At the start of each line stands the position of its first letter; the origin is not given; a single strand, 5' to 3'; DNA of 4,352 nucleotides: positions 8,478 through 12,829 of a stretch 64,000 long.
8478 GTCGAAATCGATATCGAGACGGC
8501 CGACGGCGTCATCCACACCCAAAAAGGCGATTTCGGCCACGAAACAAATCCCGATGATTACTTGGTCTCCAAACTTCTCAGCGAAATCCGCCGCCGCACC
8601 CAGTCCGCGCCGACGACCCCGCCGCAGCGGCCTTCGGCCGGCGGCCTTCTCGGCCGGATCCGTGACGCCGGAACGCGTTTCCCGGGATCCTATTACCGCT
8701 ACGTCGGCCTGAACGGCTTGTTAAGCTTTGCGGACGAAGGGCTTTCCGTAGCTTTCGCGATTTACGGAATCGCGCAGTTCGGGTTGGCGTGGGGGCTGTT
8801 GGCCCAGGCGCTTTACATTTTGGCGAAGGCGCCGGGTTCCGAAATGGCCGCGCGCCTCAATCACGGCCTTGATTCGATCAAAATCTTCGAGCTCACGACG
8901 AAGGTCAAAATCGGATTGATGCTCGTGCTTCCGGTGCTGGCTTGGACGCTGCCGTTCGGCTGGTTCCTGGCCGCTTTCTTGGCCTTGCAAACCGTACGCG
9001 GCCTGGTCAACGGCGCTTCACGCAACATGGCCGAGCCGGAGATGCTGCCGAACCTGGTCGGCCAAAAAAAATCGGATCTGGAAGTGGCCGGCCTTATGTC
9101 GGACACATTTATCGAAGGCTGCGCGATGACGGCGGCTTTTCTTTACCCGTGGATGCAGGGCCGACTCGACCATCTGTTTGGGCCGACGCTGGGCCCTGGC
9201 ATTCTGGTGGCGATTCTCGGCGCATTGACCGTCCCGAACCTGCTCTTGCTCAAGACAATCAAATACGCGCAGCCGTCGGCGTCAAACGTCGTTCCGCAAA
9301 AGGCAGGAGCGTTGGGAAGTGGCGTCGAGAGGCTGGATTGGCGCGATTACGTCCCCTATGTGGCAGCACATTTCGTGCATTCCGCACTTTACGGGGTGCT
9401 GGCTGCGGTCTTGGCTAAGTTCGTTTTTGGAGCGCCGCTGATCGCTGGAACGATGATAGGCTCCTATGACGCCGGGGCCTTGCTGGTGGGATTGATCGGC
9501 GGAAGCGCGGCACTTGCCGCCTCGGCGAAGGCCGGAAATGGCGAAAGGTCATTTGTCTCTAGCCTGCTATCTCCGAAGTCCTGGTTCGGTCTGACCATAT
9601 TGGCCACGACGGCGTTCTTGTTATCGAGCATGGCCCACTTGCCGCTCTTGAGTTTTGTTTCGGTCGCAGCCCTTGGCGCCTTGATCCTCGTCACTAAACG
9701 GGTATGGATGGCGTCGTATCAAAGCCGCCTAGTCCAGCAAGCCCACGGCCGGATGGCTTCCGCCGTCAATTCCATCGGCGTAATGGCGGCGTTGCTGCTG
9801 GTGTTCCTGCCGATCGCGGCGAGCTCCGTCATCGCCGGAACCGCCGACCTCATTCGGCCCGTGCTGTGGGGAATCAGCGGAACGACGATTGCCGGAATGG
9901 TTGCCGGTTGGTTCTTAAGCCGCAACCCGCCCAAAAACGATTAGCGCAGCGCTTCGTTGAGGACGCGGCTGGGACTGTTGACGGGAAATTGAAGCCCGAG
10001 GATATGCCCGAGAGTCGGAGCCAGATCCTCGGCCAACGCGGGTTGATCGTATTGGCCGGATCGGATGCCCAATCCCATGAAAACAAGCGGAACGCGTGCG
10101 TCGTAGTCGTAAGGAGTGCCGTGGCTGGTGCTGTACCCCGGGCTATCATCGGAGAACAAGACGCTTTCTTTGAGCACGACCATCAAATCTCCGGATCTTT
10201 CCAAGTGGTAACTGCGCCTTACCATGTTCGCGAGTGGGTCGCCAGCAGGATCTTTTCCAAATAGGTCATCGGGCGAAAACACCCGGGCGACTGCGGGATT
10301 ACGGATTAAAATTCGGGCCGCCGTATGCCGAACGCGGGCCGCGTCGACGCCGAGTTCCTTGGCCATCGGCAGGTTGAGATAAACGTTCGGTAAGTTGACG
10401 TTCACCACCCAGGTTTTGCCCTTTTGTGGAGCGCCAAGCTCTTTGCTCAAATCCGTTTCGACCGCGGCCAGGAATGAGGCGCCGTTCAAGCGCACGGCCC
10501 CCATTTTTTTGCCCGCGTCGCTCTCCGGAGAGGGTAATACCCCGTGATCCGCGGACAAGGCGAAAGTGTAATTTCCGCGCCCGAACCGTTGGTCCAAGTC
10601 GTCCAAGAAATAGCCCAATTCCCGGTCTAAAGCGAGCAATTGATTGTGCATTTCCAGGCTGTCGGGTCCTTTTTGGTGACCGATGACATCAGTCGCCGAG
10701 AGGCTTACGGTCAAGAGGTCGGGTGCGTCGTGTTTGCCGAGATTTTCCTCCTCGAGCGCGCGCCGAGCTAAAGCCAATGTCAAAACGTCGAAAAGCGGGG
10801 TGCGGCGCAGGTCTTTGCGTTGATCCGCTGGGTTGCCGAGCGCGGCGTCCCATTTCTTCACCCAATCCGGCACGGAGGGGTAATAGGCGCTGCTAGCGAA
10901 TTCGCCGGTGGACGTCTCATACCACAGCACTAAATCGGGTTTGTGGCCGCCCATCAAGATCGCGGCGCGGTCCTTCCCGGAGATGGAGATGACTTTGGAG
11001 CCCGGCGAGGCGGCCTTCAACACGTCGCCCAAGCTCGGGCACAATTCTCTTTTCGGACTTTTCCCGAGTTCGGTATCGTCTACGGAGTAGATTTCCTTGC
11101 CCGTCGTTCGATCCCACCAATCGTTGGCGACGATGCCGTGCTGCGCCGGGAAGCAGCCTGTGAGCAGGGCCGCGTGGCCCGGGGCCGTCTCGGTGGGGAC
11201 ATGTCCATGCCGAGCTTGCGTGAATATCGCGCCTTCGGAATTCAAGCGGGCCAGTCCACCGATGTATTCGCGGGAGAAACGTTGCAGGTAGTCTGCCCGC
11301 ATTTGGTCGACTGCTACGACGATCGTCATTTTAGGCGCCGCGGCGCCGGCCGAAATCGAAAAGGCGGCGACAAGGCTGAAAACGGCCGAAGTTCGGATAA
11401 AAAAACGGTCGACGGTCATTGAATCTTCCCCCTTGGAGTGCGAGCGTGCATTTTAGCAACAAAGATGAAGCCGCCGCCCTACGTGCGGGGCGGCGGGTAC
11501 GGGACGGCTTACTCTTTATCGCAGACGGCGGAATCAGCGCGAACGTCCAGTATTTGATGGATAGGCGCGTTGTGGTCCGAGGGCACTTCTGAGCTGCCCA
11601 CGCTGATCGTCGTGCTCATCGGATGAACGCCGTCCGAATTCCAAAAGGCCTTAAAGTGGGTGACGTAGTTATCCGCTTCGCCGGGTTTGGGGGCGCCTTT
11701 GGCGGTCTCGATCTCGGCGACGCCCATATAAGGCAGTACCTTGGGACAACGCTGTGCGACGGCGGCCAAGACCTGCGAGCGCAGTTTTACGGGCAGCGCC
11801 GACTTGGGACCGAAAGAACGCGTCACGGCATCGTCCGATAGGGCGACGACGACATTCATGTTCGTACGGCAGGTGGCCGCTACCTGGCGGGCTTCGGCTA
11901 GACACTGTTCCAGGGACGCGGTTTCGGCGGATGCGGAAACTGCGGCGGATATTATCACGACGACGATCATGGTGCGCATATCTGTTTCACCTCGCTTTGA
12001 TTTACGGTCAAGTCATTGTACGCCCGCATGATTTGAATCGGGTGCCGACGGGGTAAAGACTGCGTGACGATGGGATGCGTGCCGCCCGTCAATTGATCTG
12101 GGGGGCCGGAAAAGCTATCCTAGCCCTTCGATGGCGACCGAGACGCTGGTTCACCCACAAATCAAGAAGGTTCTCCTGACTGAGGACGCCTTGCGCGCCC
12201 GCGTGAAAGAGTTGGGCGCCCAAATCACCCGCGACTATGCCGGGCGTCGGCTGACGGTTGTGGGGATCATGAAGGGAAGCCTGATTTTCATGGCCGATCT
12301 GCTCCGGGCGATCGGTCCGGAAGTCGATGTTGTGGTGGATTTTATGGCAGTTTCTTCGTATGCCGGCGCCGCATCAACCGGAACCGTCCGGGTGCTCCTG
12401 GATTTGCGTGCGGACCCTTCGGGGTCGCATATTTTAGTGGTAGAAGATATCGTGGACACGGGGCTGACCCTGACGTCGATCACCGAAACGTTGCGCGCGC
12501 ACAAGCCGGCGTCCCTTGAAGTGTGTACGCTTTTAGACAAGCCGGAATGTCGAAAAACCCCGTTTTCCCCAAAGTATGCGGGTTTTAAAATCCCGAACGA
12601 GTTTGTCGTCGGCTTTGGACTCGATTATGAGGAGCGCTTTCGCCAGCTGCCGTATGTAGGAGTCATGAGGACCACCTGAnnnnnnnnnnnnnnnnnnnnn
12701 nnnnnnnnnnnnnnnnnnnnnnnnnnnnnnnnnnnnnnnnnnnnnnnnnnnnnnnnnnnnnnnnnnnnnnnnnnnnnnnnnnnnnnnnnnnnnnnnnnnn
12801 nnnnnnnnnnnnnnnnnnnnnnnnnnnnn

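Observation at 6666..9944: ATP-grasp ligase fused to a 12-TM MFS-like domain, preceded by a signal-like segment (topological paradox)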

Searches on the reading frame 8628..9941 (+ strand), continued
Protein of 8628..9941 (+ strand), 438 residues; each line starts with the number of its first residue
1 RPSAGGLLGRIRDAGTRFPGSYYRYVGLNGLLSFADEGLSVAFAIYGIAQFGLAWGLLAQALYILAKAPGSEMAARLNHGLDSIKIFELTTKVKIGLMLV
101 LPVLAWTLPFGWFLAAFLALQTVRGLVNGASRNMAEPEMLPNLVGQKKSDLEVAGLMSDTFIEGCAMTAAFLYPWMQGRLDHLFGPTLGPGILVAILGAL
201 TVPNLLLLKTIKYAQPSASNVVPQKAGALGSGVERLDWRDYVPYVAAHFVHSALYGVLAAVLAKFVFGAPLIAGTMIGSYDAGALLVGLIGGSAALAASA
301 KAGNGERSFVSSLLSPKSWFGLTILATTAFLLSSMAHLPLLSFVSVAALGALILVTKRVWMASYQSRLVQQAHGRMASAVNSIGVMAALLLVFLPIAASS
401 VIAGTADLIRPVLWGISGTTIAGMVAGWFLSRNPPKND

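Call 68: fold_search(model_id=the predicted structure, library=pdb)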
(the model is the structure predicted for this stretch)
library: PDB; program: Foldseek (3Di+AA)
matches with E <= 10: 714; with E <= 0.001: 303
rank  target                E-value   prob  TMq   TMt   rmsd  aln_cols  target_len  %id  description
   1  7l16                  1.2e-07  1.00  0.66  0.64   5.8       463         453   13  Crystal structure of sugar-bound melibiose permease MelB (released 2021-08-04)
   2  8bzy_A                1.9e-07  1.00  0.67  0.68   5.7       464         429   13  Structure of SLC40/ferroportin in complex with vamifeport and synthetic nanobody Sy3 in occluded conformation (released 2023-03-22)
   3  6wbv_A                2.1e-07  1.00  0.65  0.66   5.6       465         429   13  Structure of human ferroportin bound to hepcidin and cobalt in lipid nanodisc (released 2020-09-09)
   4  8hpk_A                2.9e-07  1.00  0.64  0.70   5.2       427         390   12  Crystal structure of the bacterial oxalate transporter OxlT in an oxalate-bound occluded form (released 2023-02-15)
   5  7t3n                  3.8e-07  1.00  0.63  0.61   5.8       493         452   12  R184Q/E191Q mutant of rat vesicular glutamate transporter 2 (VGLUT2) (released 2022-12-14)
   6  6w4s_F                6.3e-07  1.00  0.67  0.69   4.9       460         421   12  Structure of apo human ferroportin in lipid nanodisc (released 2020-09-09)
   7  8dl6_A                8.7e-07  1.00  0.67  0.66   5.5       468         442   13  Cryo-EM structure of human ferroportin/slc40 bound to Ca2+ in nanodisc (released 2023-01-25)
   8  5ayn                  8.7e-07  1.00  0.62  0.66   6.5       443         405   14  Crystal structure of a bacterial homologue of iron transporter ferroportin in outward-facing state (released 2015-11-04)
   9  8dl8_A                9.5e-07  1.00  0.66  0.64   5.8       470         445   13  Cryo-EM structure of human ferroportin/slc40 bound to Co2+ in nanodisc (released 2022-12-07)
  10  8u3f                  9.9e-07  1.00  0.67  0.67   5.8       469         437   12  Structure of Apo Sialin R168K mutant (released 2024-05-29)
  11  3o7q                  1.3e-06  1.00  0.61  0.63   6.4       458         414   15  Crystal structure of a Major Facilitator Superfamily (MFS) transporter, FucP, in the outward conformation (released 2010-09-15)
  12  8u3h                  1.4e-06  1.00  0.62  0.63   6.5       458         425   11  Structure of Fmoc-Leu-OH bound Sialin (released 2024-05-29)
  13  3o7p                  1.5e-06  1.00  0.60  0.63   6.7       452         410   15  Crystal structure of the E.coli Fucose:proton symporter, FucP (N162A) (released 2010-09-15)
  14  9w1n_A                1.6e-06  1.00  0.58  0.61   6.9       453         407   15  Human SLC37A4 antiparallel dimer (released 2025-11-19)
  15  5aym                  1.9e-06  1.00  0.63  0.68   5.8       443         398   13  Crystal structure of a bacterial homologue of iron transporter ferroportin in outward-facing state with soaked iron (released 2015-11-04)
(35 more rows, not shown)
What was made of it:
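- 8685..9917 (+): Divergent 12-TM MFS domain (aa 674-1084), predicted N-in/C-in. All top Foldseek hits are MFS (call 68).
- On Major facilitator superfamily: All top 50 PDB matches are MFS transporters, with TM 0.6-0.7 over about 430-470 columns (call 68).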

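Call 71: find_related_loci(query=A1, collection=metagenome_contigs, flank=8000)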
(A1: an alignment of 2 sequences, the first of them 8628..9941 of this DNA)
Query A1 (438 aa) in metagenome_contigs; peptide patterns used: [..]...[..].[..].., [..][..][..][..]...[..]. (x = any residue, [..] = any of these).
210 stretches matched a pattern, but none encodes a relative of the query by tblastn (E <= 1e-3).

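Call 73: find_related_loci(query=A7, collection=metagenome_contigs, flank=8000)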
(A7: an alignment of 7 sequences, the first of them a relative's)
Query A7 (660 aa) in metagenome_contigs; peptide patterns used: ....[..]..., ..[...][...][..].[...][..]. (x = any residue, [..] = any of these).
314 stretches matched a pattern; 3 encode a relative of the query (tblastn E <= 1e-3); 3 distinct loci.
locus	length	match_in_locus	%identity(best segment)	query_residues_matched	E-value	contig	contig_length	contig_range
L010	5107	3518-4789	55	222-659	1e-143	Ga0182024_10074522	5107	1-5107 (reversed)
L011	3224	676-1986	51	205-640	1e-134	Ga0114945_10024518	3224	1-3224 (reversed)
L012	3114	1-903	53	348-640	6e-89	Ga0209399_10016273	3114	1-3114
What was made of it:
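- Tried and rejected: Two metagenome scans gave nothing, then three short contigs (calls 71, 73).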

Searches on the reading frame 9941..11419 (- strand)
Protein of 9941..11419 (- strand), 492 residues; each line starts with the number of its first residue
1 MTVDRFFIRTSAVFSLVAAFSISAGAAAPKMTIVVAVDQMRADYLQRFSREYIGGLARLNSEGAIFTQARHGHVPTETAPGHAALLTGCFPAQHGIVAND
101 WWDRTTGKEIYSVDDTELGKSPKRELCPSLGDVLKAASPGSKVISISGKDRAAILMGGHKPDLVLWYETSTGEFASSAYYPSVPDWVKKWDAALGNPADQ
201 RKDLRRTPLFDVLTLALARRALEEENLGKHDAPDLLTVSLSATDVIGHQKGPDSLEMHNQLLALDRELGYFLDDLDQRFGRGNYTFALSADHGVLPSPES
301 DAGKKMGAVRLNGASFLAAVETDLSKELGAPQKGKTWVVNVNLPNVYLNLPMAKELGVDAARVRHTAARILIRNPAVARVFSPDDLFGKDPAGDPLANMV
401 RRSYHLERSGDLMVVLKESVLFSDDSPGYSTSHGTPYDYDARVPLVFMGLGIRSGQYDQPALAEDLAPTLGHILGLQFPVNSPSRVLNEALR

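Call 6: search_protein_families(library=pfam, proteins=[window:9941-11419:-], max_evalue=0.01)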
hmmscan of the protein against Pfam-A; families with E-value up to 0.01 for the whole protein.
window:9941-11419:- (492 aa): 2 families
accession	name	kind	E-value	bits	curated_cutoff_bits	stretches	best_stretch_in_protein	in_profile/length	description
PF01663.27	Phosphodiest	-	3.7e-45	155.4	23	1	32-425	1-326/342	Type I phosphodiesterase / nucleotide pyrophosphatase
PF00884.28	Sulfatase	-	1e-07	32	25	1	32-137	3-90/301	Sulfatase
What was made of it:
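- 9941..11419 (-): Convergent gene overlapping by 4 nt: type I phosphodiesterase / nucleotide pyrophosphatase family protein with a signal-peptide-like N-terminus. Pfam PF01663, E=3.7e-45 (call 6).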

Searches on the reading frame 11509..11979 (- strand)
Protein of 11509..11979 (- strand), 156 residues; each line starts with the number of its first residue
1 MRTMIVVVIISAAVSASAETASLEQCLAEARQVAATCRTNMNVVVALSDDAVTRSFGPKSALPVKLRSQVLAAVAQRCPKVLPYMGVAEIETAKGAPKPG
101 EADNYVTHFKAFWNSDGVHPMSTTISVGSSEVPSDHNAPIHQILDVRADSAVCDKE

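Call 6: search_protein_families(library=pfam, proteins=[window:11509-11979:-], max_evalue=0.01)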
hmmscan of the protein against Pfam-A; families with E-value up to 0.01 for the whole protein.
window:11509-11979:- (156 aa): 0 families

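Call 86: search_protein_families(library=pfam, proteins=[window:11509-11979:-], max_evalue=1)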
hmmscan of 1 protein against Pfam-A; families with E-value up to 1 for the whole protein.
window:11509-11979:- (156 aa): 0 families
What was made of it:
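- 11509..11979 (-): 156-aa ORF of unknown function, the last gene of the insert. No Pfam hit (calls 6, 86).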

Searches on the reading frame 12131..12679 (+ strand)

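Call 6: search_protein_families(library=pfam, proteins=[window:12131-12679:+], max_evalue=0.01)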
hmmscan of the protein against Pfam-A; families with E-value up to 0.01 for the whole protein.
window:12131-12679:+ (182 aa): 1 family
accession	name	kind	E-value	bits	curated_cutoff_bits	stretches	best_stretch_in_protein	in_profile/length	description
PF00156.33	Pribosyltran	-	9.8e-31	106.6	26.3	1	19-166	9-157/158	Phosphoribosyl transferase domain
